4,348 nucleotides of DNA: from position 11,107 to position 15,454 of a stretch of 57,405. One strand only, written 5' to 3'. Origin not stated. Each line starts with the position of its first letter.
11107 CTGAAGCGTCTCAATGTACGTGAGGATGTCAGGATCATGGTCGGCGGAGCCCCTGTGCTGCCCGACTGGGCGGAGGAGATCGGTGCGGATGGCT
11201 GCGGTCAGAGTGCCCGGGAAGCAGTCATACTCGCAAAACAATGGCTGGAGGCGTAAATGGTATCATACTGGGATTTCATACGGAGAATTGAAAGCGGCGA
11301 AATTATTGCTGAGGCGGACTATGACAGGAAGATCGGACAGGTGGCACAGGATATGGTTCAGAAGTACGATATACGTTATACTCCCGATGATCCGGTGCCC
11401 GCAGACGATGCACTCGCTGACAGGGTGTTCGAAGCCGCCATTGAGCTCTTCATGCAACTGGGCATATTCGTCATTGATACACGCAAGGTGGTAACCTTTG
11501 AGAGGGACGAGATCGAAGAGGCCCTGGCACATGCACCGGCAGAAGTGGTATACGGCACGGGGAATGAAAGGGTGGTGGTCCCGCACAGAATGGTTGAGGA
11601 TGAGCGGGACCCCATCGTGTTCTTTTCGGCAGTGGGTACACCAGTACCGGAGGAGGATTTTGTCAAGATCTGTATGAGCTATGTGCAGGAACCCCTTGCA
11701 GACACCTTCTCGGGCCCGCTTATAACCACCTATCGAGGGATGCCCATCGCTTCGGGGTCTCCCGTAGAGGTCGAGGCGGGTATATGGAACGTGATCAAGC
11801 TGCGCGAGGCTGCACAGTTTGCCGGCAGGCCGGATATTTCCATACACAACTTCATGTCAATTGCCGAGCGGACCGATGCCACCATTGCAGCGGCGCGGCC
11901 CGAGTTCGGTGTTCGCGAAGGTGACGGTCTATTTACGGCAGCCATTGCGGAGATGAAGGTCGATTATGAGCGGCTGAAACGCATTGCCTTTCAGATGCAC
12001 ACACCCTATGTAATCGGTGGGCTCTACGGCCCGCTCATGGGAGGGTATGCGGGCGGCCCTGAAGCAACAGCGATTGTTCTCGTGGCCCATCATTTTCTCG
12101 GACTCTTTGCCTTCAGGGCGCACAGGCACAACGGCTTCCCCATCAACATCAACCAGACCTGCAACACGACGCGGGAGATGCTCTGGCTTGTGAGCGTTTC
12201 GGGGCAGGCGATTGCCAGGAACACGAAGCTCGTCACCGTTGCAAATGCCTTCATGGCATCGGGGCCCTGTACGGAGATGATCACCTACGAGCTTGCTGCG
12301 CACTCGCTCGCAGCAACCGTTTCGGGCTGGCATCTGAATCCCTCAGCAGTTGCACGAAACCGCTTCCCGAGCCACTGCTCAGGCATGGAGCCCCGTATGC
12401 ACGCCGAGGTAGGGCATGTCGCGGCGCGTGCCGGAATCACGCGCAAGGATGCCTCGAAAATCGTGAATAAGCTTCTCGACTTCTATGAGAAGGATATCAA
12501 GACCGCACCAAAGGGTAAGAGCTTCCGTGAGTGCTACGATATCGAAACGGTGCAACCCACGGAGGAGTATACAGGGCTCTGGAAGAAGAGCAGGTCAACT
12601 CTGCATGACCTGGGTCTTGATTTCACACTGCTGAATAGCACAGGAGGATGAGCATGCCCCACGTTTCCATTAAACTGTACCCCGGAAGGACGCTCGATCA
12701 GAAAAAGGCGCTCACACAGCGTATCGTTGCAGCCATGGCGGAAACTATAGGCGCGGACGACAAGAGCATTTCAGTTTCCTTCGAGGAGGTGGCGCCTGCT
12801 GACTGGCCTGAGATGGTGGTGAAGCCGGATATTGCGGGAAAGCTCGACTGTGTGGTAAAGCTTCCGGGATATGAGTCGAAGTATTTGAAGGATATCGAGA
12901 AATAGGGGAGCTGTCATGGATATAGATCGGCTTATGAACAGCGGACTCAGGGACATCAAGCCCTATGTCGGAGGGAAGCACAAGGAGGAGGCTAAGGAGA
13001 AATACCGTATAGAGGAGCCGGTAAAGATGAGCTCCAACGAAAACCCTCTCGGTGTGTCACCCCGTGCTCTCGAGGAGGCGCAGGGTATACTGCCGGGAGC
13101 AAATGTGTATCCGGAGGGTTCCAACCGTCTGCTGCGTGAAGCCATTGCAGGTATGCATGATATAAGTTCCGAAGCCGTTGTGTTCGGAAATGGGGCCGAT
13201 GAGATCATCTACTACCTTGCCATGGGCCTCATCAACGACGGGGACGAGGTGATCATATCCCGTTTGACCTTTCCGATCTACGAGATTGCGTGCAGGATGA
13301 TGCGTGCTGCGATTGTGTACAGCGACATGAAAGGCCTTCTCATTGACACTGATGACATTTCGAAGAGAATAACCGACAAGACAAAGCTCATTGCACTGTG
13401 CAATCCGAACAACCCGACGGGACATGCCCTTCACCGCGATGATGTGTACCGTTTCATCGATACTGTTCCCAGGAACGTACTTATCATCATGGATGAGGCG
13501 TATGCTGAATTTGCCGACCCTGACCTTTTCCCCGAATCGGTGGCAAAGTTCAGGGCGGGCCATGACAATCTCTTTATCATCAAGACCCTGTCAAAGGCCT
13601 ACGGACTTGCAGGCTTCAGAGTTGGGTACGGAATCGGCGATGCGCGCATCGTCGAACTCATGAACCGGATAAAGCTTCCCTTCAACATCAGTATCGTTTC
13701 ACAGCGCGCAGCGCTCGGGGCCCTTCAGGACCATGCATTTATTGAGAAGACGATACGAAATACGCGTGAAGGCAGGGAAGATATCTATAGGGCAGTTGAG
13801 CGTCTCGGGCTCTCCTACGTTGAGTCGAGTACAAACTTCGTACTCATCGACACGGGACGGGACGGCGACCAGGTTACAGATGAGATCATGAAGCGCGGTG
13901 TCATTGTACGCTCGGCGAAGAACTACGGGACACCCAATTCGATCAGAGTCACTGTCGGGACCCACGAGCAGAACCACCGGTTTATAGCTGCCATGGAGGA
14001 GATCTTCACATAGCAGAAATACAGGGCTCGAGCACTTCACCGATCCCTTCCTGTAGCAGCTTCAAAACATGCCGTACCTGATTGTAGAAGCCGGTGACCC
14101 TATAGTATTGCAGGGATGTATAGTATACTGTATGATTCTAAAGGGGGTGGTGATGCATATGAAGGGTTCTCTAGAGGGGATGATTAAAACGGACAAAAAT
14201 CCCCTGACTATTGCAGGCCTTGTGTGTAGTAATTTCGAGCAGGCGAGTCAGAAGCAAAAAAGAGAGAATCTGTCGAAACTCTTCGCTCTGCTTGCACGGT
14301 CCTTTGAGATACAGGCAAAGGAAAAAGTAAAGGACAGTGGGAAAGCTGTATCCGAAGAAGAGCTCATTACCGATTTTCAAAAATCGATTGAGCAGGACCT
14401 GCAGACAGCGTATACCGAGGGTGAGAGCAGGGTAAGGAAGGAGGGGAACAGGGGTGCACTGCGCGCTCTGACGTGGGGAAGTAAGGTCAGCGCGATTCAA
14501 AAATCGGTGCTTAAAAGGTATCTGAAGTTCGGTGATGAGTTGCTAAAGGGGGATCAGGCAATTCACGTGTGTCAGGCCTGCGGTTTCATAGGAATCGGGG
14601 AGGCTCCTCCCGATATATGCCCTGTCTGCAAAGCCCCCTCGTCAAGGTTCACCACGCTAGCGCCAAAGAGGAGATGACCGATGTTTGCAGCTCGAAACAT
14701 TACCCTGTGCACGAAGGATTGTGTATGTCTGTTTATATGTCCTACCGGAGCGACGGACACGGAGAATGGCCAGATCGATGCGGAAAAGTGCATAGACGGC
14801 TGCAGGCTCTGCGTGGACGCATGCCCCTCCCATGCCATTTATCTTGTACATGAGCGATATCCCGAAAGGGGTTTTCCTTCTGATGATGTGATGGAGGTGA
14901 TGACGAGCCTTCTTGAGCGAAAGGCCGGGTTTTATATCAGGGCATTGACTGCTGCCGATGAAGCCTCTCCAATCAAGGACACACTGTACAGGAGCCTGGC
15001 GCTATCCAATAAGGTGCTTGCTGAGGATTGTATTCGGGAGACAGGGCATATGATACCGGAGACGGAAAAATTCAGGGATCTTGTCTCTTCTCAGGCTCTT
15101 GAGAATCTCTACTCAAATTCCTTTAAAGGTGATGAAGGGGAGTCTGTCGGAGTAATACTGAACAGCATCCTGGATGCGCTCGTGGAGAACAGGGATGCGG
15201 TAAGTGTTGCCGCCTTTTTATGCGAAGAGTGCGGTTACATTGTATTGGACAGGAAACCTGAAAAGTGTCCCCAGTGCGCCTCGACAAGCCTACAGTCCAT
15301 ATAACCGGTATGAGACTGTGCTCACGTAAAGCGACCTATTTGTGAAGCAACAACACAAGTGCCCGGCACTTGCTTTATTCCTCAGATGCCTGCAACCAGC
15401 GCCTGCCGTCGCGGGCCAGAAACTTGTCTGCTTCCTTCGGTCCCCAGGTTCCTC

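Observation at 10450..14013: Bacterial operon pairing a corrinoid protein with a non-pyrrolysine MtmB-family methyltransferase, a Pro1 tautomerase and an aminotransferase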

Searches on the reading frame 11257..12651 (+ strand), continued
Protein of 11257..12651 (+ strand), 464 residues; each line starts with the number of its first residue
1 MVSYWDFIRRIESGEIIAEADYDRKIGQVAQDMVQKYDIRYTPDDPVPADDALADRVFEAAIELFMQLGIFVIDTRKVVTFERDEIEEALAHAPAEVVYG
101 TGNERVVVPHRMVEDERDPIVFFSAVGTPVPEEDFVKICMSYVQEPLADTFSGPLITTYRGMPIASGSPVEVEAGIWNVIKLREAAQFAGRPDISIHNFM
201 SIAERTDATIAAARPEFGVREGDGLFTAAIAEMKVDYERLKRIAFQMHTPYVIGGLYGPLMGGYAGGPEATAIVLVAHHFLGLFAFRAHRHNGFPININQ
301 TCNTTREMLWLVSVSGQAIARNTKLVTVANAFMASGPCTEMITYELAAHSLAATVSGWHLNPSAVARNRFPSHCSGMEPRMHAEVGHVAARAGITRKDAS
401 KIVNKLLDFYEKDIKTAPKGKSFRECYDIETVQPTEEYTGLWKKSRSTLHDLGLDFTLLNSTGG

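Call 78: find_encoding_contigs(protein=P0164, flank=7000, max_places=1)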
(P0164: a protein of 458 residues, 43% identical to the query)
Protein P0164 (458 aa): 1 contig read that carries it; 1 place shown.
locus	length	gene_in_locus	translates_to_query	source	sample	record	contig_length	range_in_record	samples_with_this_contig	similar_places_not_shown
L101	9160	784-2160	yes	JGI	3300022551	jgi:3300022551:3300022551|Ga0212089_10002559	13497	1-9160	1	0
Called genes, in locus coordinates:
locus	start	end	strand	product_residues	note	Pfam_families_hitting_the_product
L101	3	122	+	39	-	?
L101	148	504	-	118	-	-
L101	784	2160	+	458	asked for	PF05369:MtmB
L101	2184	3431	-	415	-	PF04015:DUF362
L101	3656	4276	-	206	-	PF00578:AhpC-TSA, PF08534:Redoxin, PF00085:Thioredoxin, PF13098:Thioredoxin_2, PF13905:Thioredoxin_8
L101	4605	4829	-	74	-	-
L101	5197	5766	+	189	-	PF04055:Radical_SAM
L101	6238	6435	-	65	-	-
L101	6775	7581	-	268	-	PF01061:ABC2_membrane, PF12698:ABC2_membrane_3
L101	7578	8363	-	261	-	PF01061:ABC2_membrane, PF12698:ABC2_membrane_3 (weak)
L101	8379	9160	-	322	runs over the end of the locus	PF00005:ABC_tran, PF13304:AAA_21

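Call 79: find_encoding_contigs(protein=P0160, flank=7000, max_places=1)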
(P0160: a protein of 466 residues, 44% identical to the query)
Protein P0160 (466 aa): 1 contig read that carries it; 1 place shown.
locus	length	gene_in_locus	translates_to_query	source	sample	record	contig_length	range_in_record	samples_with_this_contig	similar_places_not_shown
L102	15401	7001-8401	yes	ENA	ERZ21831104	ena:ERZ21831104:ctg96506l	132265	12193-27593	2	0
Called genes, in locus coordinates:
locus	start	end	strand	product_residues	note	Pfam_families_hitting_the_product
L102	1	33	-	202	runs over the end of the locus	-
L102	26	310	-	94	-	PF09581:Spore_III_AF (faint)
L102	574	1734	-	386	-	PF09546:Spore_III_AE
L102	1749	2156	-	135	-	PF06686:SpoIIIAC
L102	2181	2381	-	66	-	PF06686:SpoIIIAC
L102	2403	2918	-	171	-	PF09548:Spore_III_AB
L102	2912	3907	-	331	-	PF19568:Spore_III_AA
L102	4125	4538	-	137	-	-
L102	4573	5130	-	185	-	PF08207:EFP_N, PF01132:EFP, PF09285:Elong-fact-P_C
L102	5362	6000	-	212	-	PF00392:GntR, PF07729:FCD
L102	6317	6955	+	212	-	PF02607:B12-binding_2, PF02310:B12-binding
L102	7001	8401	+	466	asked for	PF05369:MtmB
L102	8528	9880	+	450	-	PF01208:URO-D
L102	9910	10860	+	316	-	PF02492:cobW, PF13401:AAA_22 (faint)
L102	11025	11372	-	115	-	PF01245:Ribosomal_L19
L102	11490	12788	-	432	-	PF01746:tRNA_m1G_MT, PF09936:Methyltrn_RNA_4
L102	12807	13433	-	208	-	PF01782:RimM, PF05239:PRC (weak), PF24986:PRC_RimM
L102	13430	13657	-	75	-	PF13083:KH_KhpA-B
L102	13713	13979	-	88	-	PF00886:Ribosomal_S16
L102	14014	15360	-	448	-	PF02881:SRP54_N, PF00448:SRP54, PF02978:SRP_SPB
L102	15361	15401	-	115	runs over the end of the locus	PF04297:UPF0122, PF13022:HTH_Tnp_1_2 (faint), PF04545:Sigma70_r4, PF08281:Sigma70_r4_2 (weak)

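Call 80: find_encoding_contigs(protein=P0163, flank=7000, max_places=1)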
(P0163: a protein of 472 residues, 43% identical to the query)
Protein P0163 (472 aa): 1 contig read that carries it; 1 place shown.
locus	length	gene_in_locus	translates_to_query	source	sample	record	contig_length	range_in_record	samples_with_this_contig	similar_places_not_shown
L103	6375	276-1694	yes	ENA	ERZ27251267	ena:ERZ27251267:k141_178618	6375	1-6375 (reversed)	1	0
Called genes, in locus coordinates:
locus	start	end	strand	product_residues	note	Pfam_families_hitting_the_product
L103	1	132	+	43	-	?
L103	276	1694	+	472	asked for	PF05369:MtmB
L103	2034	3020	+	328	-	PF02423:OCD_Mu_crystall, PF01488:Shikimate_DH (faint)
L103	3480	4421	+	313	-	PF00149:Metallophos (faint), PF12850:Metallophos_2 (faint), PF14582:Metallophos_3 (faint)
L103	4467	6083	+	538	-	PF00324:AA_permease, PF13520:AA_permease_2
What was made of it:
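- A His-Asn relative at 42% identity sits beside an ornithine-cyclodeaminase/mu-crystallin-family gene and an amino-acid permease (call 80).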

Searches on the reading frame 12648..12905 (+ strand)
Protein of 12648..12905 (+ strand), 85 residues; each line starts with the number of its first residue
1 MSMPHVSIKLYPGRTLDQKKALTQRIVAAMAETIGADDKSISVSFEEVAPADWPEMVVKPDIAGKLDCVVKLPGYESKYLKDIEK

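Call 3: search_protein_families(library=pfam, proteins=[window:12648-12905:+], max_evalue=0.01)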
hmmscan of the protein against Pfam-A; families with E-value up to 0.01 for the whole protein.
window:12648-12905:+ (85 aa): 2 families
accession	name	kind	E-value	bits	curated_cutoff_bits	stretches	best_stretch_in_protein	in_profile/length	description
PF01361.26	Tautomerase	-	4.1e-12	46.3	22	1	4-53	1-50/60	Tautomerase enzyme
PF14552.11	Tautomerase_2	-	4.4e-06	27.2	28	1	6-53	32-79/82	Tautomerase enzyme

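Call 4: search_protein_families(library=ncbifam, proteins=[window:12648-12905:+], max_evalue=0.01)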
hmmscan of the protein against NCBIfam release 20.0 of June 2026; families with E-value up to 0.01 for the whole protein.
window:12648-12905:+ (85 aa): 7 families
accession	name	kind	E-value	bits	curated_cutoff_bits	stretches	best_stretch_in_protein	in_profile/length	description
NF002324.0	PRK01271.1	equivalog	3.3e-16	59.6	83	1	3-76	1-74/75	tautomerase PptA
NF001966.0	PRK00745.1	equivalog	1.1e-10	41.3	80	1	3-54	1-52/62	4-oxalocrotonate tautomerase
NF002571.1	PRK02220.1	equivalog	2.3e-10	40.3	55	1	3-50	1-48/61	2-hydroxymuconate tautomerase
TIGR00013.1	taut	subfamily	1.8e-08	34.3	56.9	1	3-51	1-50/64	2-hydroxymuconate tautomerase family protein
NF002622.0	PRK02289.1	equivalog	3.6e-06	27.1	103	1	3-45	1-43/60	4-oxalocrotonate tautomerase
NF041920.1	DmpI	equivalog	4.4e-06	26.4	70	1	3-53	1-50/59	4-oxalocrotonate tautomerase DmpI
NF002524.0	PRK01964.1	equivalog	1.2e-05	25.2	86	1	3-53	1-51/64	4-oxalocrotonate tautomerase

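Call 74: search_solved_structures(query=window:12654-12905:+, max_evalue=0.001)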
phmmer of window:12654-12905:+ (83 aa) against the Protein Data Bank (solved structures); distinct sequences matched with E-value up to 0.001: 6.
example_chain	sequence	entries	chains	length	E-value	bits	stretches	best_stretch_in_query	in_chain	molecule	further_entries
1gyj_A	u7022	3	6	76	6.3e-08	36.1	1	2-74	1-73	HYPOTHETICAL PROTEIN YDCE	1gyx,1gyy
8ukm_B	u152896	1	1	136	5.6e-06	29.9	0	6-50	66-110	T33-ml30-redesigned-4-OT-fold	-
2op8_A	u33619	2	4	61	9.1e-06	29.2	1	2-47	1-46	Probable tautomerase ywhB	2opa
4faz_A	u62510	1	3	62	7.7e-05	26.3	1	2-52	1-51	4-oxalocrotonate isomerase protein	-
6vvr_A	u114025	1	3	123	0.00012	25.6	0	3-50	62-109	Tautomerase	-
2x4k_A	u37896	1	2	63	0.00024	24.7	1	1-51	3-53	4-OXALOCROTONATE TAUTOMERASE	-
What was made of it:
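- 12654..12905 (+): 4-oxalocrotonate-tautomerase-family protein with Pro1 (PptA/YdcE-like). Presumed enol-keto tautomerase for a 2-oxo acid. Best PDB hit is E. coli YdcE, 1GYJ (call 74).
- The tautomerase is most like E. coli YdcE/PptA (calls 4, 74).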

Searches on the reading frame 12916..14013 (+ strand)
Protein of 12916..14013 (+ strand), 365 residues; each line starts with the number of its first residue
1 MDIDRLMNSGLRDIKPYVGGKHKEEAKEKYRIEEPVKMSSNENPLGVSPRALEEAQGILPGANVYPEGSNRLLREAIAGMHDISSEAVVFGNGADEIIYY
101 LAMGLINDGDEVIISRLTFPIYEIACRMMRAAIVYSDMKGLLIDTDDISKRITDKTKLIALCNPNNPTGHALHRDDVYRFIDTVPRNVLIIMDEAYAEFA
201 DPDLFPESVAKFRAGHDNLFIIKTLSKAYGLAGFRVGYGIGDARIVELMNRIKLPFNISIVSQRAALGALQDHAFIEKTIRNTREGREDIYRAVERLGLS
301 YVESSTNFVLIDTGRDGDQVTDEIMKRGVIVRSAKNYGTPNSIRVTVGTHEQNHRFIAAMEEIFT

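Call 3: search_protein_families(library=pfam, proteins=[window:12916-14013:+], max_evalue=0.01)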
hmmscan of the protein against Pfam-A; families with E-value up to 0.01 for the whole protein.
window:12916-14013:+ (365 aa): 4 families
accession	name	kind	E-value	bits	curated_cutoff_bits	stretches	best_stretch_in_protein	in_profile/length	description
PF00155.27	Aminotran_1_2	-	9.7e-63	213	19.7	1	35-359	3-360/361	Aminotransferase class I and II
PF00266.25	Aminotran_5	-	1.2e-06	28.2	21.5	1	74-195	49-177/371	Aminotransferase class-V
PF01041.23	DegT_DnrJ_EryC1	-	3.5e-05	23.6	19.8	1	74-160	30-117/360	DegT/DnrJ/EryC1/StrS aminotransferase family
PF01053.26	Cys_Met_Meta_PP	-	0.0009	18.3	27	1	72-196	56-176/381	Cys/Met metabolism PLP-dependent enzyme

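Call 4: search_protein_families(library=ncbifam, proteins=[window:12916-14013:+], max_evalue=0.01)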
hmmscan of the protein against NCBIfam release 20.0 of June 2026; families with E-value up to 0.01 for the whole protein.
window:12916-14013:+ (365 aa): 77 families (the best 25 are shown)
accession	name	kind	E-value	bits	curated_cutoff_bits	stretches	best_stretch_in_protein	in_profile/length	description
TIGR01141.1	hisC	equivalog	1.1e-97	327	276.55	1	10-363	3-349/349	histidinol-phosphate transaminase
NF003496.0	PRK05166.1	equivalog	2.4e-86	289.8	540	1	4-363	7-369/373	histidinol-phosphate transaminase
NF002878.0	PRK03321.1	subfamily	1e-75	254.7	374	1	9-363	7-348/352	histidinol-phosphate transaminase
NF006014.0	PRK08153.1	equivalog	5.3e-63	213.1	510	1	13-362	16-362/370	pyridoxal phosphate-dependent aminotransferase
TIGR01140.1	L_thr_O3P_dcar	equivalog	1.8e-57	194.9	290.55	1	24-360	6-330/331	threonine-phosphate decarboxylase CobD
NF002877.0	PRK03317.1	equivalog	8.2e-54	182.8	409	1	32-363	30-366/374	histidinol-phosphate transaminase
NF002726.0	PRK02610.1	equivalog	4.4e-50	170.6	391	1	9-364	7-369/374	histidinol-phosphate transaminase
NF006580.0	PRK09105.1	subfamily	2e-48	165.2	444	1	29-363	42-370/375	pyridoxal phosphate-dependent aminotransferase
NF051461.1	pyoverd_PtaA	equivalog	9.9e-43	146.2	500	1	18-360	19-356/359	pyoverdine biosynthesis transaminase PtaA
NF041364.1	GntC_guanitoxin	equivalog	1.9e-37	129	415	1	68-363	38-353/356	guanitoxin biosynthesis PLP-dependent (S)-gamma-hydroxy-L-arginine cyclodehydratase GntC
NF006225.0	PRK08354.1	equivalog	5.9e-36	124.4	288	1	82-363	57-315/318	putative aminotransferase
NF005915.1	PRK07908.1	equivalog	3.7e-32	112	360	1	59-360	38-331/332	Rv2231c family histidinol phosphate aminotransferase CobC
NF041091.1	asp_aminotase_Arch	equivalog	8.6e-31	107.1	550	1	81-316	83-322/376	aspartate aminotransferase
NF006756.0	PRK09276.1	subfamily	6.7e-29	101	507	1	87-347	95-368/387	LL-diaminopimelate aminotransferase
NF053748.1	bifunc_CobBC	exception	8.1e-29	100.5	950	1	63-360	510-796/797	bifunctional hydrogenobyrinic acid a,c-diamide synthase/histidinol phosphate aminotransferase CobBC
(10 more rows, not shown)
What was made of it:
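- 12916..14013 (+): HisC-type PLP aminotransferase. TIGR01141 327 bits against a cut-off of 276.55 (call 4).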

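Call 46: search_solved_structures(query=window:12916-14013:+, max_evalue=1e-20)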
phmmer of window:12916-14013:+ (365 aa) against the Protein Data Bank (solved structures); distinct sequences matched with E-value up to 1e-20: 22.
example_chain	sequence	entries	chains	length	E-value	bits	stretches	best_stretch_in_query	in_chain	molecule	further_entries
3ffh_A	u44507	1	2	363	7.9e-59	202.8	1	11-363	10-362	Histidinol-phosphate aminotransferase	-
3get_A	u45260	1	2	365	2e-58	201.5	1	8-363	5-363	Histidinol-phosphate aminotransferase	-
8bj4_A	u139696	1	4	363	3.2e-44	154.7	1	30-353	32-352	histidinol-phosphate aminotransferase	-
8bj1_A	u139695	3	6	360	4.1e-44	154.4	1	31-353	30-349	histidinol-phosphate aminotransferase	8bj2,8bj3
4r2n_A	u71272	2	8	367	4.6e-43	150.9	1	35-357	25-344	Putative phenylalanine aminotransferase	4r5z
3hdo_A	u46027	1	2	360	2.7e-35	125.4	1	34-363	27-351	Histidinol-phosphate aminotransferase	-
3ly1_A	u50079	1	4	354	1.4e-34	123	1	33-352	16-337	Putative histidinol-phosphate aminotransferase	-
1h1c_A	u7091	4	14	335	3.8e-33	118.3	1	38-361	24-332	HISTIDINOL-PHOSPHATE AMINOTRANSFERASE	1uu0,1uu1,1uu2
2f8j_A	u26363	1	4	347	4.3e-33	118.2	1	38-361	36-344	Histidinol-phosphate aminotransferase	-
3ftb_A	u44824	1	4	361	1.3e-32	116.6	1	33-361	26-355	Histidinol-phosphate aminotransferase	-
3euc_A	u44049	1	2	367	1.5e-30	109.8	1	36-360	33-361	Histidinol-phosphate aminotransferase 2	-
3cq5_A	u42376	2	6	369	1.6e-30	109.7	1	31-363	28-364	Histidinol-phosphate aminotransferase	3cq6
3cq4_A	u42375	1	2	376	1.8e-30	109.6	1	31-363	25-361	Histidinol-phosphate aminotransferase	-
4wbt_A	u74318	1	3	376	4.5e-29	104.9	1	31-363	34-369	Probable histidinol-phosphate aminotransferase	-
1fg3_A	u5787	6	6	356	1.1e-27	100.4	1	60-360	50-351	HISTIDINOL PHOSPHATE AMINOTRANSFERASE | HISTIDINOL-PHOSPHATE AMINOTRANSFERASE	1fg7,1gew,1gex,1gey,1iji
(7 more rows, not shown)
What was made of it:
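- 12916..14013 (+): Best PDB hits are histidinol-phosphate aminotransferases, E=8e-59 (call 46).
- One close PDB relative of the AT is a 'putative phenylalanine aminotransferase', 4R2N (call 46).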

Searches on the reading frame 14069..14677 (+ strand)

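Call 3: search_protein_families(library=pfam, proteins=[window:14069-14677:+], max_evalue=0.01)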
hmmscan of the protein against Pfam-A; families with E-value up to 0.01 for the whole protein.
window:14069-14677:+ (202 aa): 1 family
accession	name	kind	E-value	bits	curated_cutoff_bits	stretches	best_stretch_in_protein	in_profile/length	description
PF21349.2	RUBY_RBDX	-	9.9e-11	41.3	26.5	1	167-194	2-29/30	Rubrerythrin, rubredoxin-like domain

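Call 4: search_protein_families(library=ncbifam, proteins=[window:14069-14677:+], max_evalue=0.01)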
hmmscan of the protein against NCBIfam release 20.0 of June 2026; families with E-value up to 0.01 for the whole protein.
window:14069-14677:+ (202 aa): 2 families
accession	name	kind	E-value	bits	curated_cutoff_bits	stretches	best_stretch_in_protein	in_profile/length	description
NF045767.1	RuberyRbr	equivalog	1.7e-07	31.5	200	1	62-197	51-190/194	rubrerythrin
NF045783.1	Nigrythrn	equivalog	4.8e-05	23.5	340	1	123-195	131-200/202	nigerythrin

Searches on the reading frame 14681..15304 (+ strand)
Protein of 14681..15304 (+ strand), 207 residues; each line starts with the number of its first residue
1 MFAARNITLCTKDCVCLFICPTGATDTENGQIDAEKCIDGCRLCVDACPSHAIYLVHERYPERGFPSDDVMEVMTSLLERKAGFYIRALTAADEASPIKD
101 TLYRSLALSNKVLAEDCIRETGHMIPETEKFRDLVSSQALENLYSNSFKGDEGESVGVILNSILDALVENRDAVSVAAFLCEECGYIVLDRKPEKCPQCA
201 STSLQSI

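Call 3: search_protein_families(library=pfam, proteins=[window:14681-15304:+], max_evalue=0.01)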
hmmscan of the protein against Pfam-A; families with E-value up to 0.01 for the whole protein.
window:14681-15304:+ (207 aa): 8 families
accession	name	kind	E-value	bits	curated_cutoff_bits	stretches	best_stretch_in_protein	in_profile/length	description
PF21349.2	RUBY_RBDX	-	1.7e-05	24.6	26.5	1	181-200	3-23/30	Rubrerythrin, rubredoxin-like domain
PF12837.12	Fer4_6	-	2.3e-05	24.6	25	1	31-53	3-24/24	4Fe-4S binding domain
PF12797.12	Fer4_2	-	3.2e-05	24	24.5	1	32-50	5-22/22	4Fe-4S binding domain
PF13237.11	Fer4_10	-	6e-05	23.3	25.5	2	31-57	3-22/53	4Fe-4S dicluster domain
PF12838.12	Fer4_7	-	0.00041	21.2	27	1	36-59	1-23/52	4Fe-4S dicluster domain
PF00037.32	Fer4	-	0.00072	19.7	21.1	1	32-54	3-24/24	4Fe-4S binding domain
PF13484.11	Fer4_16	-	0.0019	19.4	30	0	40-57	4-21/66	4Fe-4S double cluster binding domain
PF12800.12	Fer4_4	-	0.0034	18.1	24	1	35-49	2-15/17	4Fe-4S binding domain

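Call 4: search_protein_families(library=ncbifam, proteins=[window:14681-15304:+], max_evalue=0.01)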
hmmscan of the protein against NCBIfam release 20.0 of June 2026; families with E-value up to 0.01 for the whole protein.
window:14681-15304:+ (207 aa): 28 families (the best 25 are shown)
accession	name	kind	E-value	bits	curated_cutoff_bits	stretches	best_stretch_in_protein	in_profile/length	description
NF045797.1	DsrO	equivalog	2e-06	27.4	200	1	12-59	107-156/235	sulfate reduction electron transfer complex DsrMKJOP subunit DsrO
NF041782.1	mnquin_red_QrcC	equivalog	1.2e-05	25.1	400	1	7-55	65-118/239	menaquinone reductase iron-sulfur cluster-binding subunit QrcC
NF041715.1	arsenate_red_ArrB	equivalog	1.8e-05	24.4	450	1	9-70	56-120/233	arsenate respiratory reductase iron-sulfur subunit ArrB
NF045720.1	rubredox_RCKP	subfamily_domain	3.2e-05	23.4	45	1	177-201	2-27/34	RCKP-type rubredoxin-like domain-containing protein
NF042979.1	EthbenzDh_ebdB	equivalog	6e-05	22.1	740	1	2-55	148-203/354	ethylbenzene dehydrogenase subunit beta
NF045874.1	Vhu_polyferre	exception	0.00013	20.8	600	1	10-61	130-181/381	F420-non-reducing hydrogenase associated-polyferredoxin VhuB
TIGR02951.1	DMSO_dmsB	equivalog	0.00014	22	214.1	1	12-55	68-114/161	DMSO/selenate family reductase complex B subunit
NF040684.1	PorD_Arch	equivalog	0.00017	21.6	120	1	10-58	34-84/85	pyruvate synthase subunit PorD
NF007658.0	PRK10330.1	equivalog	0.00019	21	260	1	10-56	58-107/181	electron transport protein HydN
NF005504.0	PRK07118.1-3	equivalog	0.00022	20.7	437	1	10-56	221-268/293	Fe-S cluster domain-containing protein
TIGR02179.1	PorD_KorD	subfamily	0.00029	20.9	60.05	1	9-58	26-77/78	2-oxoacid:acceptor oxidoreductase, delta subunit, pyruvate/2-ketoisovalerate family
NF009408.0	PRK12769.1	equivalog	0.00062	18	1003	1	12-59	60-108/659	formate-dependent uric acid utilization protein AegA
TIGR04041.1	activase_YjjW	hypoth_equivalog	0.00064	19.2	250.2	1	7-54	40-88/276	YjjW family glycine radical enzyme activase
NF045790.1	OxalOxreddelta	equivalog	0.00066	18.9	230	1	8-58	260-311/316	oxalate oxidoreductase subunit delta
NF033497.1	rubre_like_arch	subfamily_domain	0.0011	18.7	32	1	181-200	3-23/34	rubrerythrin-like domain-containing protein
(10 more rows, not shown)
